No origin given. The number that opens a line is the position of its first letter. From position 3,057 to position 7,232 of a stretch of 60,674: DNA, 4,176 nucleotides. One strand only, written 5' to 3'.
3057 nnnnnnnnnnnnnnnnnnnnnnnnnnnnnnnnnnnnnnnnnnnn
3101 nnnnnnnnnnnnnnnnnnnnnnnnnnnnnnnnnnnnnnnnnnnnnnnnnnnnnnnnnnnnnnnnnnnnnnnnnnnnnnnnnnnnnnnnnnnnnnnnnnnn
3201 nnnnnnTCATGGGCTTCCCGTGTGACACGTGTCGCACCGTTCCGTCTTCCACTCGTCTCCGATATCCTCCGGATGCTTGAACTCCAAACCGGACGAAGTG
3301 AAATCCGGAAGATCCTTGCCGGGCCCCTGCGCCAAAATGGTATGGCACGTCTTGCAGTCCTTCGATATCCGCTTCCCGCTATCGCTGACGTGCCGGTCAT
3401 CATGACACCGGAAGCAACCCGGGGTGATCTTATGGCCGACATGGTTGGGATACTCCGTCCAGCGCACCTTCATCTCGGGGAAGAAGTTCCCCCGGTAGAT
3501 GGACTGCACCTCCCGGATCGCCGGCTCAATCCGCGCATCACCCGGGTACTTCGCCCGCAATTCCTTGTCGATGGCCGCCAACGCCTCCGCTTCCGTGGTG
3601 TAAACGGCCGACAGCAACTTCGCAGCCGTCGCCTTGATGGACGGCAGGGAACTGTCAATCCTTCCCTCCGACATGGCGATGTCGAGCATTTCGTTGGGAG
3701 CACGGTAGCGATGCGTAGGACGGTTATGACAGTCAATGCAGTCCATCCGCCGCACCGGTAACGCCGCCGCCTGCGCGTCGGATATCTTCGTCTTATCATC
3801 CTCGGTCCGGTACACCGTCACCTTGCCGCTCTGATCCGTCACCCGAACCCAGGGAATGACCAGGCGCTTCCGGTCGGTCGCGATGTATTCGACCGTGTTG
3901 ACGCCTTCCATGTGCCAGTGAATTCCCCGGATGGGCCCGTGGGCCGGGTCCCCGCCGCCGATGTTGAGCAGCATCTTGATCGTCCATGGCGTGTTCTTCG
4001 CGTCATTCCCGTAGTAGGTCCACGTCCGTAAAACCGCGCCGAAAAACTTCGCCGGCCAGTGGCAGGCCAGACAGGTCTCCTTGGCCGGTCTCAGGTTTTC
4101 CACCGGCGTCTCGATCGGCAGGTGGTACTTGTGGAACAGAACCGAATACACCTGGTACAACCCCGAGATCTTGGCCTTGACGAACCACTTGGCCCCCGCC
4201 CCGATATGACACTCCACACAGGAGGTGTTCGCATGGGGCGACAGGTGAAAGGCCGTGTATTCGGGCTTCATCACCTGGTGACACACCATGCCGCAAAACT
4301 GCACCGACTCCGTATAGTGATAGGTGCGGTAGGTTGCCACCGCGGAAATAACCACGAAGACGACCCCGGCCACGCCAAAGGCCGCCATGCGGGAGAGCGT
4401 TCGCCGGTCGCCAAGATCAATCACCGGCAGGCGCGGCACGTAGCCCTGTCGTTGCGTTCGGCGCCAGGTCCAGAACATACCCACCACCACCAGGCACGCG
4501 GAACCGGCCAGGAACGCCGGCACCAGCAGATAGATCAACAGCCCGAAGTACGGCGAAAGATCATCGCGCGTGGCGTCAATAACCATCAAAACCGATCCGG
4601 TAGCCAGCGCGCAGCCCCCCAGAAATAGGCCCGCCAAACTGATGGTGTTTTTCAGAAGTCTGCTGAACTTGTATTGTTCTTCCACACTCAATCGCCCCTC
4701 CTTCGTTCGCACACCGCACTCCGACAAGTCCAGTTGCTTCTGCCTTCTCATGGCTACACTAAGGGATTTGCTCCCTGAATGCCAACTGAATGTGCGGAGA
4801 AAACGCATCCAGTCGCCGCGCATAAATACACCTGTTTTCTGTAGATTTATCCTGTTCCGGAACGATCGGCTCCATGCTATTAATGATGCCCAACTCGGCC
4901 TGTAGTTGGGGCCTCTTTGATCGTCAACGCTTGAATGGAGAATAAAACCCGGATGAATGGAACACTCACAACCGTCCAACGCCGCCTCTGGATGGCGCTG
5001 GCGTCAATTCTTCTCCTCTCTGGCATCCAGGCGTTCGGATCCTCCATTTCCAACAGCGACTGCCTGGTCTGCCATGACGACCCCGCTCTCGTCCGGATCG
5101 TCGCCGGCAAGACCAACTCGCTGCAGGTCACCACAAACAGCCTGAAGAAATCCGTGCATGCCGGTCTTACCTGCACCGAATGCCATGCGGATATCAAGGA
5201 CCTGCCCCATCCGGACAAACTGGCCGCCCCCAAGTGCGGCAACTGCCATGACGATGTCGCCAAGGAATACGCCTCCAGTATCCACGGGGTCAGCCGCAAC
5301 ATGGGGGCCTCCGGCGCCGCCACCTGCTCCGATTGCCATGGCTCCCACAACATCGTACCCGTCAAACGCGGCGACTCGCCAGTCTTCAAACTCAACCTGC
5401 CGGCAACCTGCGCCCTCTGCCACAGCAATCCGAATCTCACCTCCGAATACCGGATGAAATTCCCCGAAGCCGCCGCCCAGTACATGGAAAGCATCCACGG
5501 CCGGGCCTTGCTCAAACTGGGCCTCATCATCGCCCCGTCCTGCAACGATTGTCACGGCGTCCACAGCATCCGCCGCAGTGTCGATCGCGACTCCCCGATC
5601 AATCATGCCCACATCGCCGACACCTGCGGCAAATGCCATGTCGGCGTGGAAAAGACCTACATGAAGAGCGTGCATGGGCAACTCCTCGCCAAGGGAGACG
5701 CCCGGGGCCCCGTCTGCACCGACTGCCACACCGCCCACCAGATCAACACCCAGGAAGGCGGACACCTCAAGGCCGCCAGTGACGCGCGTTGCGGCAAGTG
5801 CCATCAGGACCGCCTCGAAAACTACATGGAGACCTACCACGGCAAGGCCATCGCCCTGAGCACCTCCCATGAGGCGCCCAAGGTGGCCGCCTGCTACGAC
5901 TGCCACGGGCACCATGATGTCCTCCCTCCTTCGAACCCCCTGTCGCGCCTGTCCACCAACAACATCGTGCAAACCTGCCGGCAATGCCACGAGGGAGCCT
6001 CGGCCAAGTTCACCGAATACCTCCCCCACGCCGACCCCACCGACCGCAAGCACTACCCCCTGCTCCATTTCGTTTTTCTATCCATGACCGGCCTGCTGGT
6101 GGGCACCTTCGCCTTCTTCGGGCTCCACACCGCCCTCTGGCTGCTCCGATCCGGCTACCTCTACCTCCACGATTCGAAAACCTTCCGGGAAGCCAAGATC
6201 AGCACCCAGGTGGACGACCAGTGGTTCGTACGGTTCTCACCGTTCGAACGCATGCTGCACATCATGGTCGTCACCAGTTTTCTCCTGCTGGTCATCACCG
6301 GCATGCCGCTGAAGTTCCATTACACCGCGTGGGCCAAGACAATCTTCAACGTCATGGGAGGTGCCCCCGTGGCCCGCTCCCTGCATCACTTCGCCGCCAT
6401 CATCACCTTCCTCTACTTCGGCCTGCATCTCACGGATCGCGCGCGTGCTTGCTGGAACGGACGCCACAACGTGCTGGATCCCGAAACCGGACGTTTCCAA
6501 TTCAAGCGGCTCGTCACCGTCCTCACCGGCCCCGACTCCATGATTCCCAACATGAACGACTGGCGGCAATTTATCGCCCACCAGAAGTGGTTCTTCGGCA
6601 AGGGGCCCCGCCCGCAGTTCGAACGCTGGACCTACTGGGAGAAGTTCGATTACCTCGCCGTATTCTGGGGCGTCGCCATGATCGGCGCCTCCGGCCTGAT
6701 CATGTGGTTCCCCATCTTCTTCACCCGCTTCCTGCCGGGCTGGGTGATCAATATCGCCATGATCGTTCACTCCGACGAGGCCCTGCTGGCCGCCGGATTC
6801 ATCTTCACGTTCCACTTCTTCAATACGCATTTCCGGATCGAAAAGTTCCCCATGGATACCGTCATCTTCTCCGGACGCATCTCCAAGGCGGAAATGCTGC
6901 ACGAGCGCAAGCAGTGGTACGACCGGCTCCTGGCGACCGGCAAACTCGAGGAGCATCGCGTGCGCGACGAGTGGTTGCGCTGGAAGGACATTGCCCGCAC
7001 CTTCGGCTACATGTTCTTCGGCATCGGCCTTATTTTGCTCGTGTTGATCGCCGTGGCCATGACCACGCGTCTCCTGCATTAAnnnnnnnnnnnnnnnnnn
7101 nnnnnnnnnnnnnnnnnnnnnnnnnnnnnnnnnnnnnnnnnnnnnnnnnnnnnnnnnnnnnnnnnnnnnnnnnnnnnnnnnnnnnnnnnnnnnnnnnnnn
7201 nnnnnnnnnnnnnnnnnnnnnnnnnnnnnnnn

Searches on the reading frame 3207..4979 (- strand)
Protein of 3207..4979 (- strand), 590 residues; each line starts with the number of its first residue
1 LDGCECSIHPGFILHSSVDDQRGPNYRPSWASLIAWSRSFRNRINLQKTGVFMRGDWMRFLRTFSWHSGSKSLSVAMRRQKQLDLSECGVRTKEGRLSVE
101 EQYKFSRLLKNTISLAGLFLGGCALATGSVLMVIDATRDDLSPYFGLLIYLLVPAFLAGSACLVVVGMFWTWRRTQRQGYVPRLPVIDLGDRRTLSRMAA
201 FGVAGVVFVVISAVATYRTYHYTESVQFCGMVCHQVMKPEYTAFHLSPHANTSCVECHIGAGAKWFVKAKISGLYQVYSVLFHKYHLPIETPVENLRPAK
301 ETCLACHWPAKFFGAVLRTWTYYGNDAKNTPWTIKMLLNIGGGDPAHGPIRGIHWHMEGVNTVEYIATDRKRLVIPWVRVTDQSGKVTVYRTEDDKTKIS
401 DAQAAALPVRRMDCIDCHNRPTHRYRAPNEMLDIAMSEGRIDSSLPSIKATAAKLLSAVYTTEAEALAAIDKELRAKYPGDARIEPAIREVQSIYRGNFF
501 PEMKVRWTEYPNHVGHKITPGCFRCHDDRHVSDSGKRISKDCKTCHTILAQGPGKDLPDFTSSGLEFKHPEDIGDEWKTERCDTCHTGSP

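Call 11: search_protein_families(library=pfam, proteins=[window:3207-4979:-], max_evalue=0.001)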
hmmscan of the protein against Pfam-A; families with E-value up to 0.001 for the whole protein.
window:3207-4979:- (590 aa): 2 families
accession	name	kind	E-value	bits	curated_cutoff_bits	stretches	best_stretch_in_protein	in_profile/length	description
PF14522.11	Cytochrome_C7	-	1.9e-07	31.2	24.8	0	515-547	43-67/67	Cytochrome c7 and related cytochrome c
PF03264.19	Cytochrom_NNT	-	3.3e-07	30.7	24.1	1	199-286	9-100/174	NapC/NirT cytochrome c family, N-terminal region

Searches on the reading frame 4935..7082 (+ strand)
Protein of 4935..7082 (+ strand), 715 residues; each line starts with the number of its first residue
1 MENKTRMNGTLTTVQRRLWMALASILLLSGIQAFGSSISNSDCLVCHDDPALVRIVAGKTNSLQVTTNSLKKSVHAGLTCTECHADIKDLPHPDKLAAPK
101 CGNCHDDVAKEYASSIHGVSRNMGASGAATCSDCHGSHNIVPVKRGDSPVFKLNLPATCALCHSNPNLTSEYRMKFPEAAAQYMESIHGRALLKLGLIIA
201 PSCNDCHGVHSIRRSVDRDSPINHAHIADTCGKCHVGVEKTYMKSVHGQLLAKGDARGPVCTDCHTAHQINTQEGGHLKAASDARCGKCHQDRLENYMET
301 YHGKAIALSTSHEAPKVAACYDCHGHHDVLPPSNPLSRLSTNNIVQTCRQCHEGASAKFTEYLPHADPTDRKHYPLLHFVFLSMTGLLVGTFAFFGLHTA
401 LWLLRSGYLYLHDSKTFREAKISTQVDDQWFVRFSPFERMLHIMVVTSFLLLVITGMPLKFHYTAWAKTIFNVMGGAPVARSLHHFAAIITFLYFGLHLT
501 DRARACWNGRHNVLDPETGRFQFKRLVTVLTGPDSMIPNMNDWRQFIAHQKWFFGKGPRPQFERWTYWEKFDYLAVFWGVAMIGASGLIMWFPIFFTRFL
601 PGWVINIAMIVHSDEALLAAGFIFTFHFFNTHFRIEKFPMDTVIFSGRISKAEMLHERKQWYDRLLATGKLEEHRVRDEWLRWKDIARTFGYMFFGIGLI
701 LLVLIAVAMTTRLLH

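Call 11: search_protein_families(library=pfam, proteins=[window:4935-7082:+], max_evalue=0.001)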
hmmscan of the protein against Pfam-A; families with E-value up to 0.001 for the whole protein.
window:4935-7082:+ (715 aa): 4 families
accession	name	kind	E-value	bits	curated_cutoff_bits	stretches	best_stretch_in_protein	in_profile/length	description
PF14522.11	Cytochrome_C7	-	3.3e-15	56.1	24.8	2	92-164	5-67/67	Cytochrome c7 and related cytochrome c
PF14537.11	Cytochrom_c3_2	-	4.9e-14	53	25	2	75-164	4-79/79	Cytochrome c3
PF09699.15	Paired_CXXCH_1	-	3.1e-08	33.6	20.6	1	260-292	8-38/41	Doubled CXXCH motif (Paired_CXXCH_1)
PF01292.26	Ni_hydr_CYTB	-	3.5e-06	27.4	30.1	1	393-499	55-159/179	Prokaryotic cytochrome b561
